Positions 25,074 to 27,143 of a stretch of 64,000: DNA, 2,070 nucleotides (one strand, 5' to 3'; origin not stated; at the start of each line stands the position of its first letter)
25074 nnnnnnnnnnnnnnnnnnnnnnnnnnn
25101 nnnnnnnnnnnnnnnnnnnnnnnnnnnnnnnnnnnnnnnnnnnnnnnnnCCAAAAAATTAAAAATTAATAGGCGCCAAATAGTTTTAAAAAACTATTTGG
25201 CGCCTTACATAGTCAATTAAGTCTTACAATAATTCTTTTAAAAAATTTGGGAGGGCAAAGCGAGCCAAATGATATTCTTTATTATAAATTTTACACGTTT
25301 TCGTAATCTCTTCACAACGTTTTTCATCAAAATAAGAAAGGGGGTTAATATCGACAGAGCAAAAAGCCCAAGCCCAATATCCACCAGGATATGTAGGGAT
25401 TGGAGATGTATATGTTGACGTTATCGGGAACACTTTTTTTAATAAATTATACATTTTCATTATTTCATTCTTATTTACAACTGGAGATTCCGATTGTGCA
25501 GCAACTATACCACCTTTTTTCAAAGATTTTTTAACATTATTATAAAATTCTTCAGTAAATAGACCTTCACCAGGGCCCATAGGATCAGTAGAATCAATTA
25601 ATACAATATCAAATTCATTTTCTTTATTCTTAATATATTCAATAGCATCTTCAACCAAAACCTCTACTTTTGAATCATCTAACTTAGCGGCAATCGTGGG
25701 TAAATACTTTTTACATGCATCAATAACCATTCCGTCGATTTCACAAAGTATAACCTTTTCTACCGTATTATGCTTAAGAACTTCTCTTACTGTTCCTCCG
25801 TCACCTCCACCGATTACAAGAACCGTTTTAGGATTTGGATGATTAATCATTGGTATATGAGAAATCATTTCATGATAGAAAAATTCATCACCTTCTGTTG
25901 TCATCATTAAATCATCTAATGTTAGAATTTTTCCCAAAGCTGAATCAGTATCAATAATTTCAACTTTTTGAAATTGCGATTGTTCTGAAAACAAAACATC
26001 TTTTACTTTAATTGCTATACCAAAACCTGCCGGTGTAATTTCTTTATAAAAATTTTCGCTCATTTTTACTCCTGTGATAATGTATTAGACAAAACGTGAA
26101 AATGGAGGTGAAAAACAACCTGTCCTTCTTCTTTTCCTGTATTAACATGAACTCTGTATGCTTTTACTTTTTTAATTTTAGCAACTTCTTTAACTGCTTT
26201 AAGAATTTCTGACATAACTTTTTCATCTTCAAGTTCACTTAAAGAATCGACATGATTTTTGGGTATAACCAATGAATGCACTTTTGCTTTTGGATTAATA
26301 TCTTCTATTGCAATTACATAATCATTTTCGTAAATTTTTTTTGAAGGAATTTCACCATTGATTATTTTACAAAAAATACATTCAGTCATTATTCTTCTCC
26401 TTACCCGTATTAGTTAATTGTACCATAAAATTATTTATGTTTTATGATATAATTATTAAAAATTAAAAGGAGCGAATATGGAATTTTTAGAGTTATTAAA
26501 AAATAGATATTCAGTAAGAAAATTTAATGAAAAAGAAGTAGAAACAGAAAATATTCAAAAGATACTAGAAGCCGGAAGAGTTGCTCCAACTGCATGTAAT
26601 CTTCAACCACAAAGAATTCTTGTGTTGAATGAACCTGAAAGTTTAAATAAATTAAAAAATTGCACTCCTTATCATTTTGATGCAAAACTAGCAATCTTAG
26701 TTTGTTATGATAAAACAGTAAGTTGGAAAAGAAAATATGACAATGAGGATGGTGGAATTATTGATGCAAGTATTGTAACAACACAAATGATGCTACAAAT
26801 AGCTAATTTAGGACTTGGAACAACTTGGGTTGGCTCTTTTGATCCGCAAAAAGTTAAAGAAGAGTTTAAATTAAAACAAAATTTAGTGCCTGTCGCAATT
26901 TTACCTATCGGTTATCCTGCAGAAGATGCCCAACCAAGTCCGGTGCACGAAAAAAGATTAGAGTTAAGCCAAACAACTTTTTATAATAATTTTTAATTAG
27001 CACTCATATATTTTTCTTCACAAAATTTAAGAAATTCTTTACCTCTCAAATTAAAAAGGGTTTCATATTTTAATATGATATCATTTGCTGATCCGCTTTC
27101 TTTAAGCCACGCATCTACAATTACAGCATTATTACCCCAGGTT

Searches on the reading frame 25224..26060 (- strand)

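Call 35: search_protein_families(library=pfam, proteins=[window:25224-26060:-], max_evalue=0.00001)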
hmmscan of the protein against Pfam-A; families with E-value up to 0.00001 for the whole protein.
window:25224-26060:- (278 aa): 2 families
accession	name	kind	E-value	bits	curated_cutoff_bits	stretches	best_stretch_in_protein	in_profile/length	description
PF01564.23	Spermine_synth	-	2.1e-68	230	22.9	1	59-237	1-179/186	Spermine/spermidine synthase domain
PF17284.7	Spermine_synt_N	-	5.6e-12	45.8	22.1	1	5-56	3-53/53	Spermidine synthase tetramerisation domain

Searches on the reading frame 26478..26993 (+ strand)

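Call 45: search_protein_families(library=pfam, proteins=[window:26478-26993:+], max_evalue=0.001)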
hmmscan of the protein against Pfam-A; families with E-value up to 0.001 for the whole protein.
window:26478-26993:+ (172 aa): 2 families
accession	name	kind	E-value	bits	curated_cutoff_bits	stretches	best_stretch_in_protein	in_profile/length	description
PF00881.29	Nitroreductase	-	8.7e-26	91.5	23.5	2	7-59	1-53/167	Nitroreductase family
PF14512.11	TM1586_NiRdase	-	4.3e-15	56.4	27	1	102-167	89-149/215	Putative TM nitroreductase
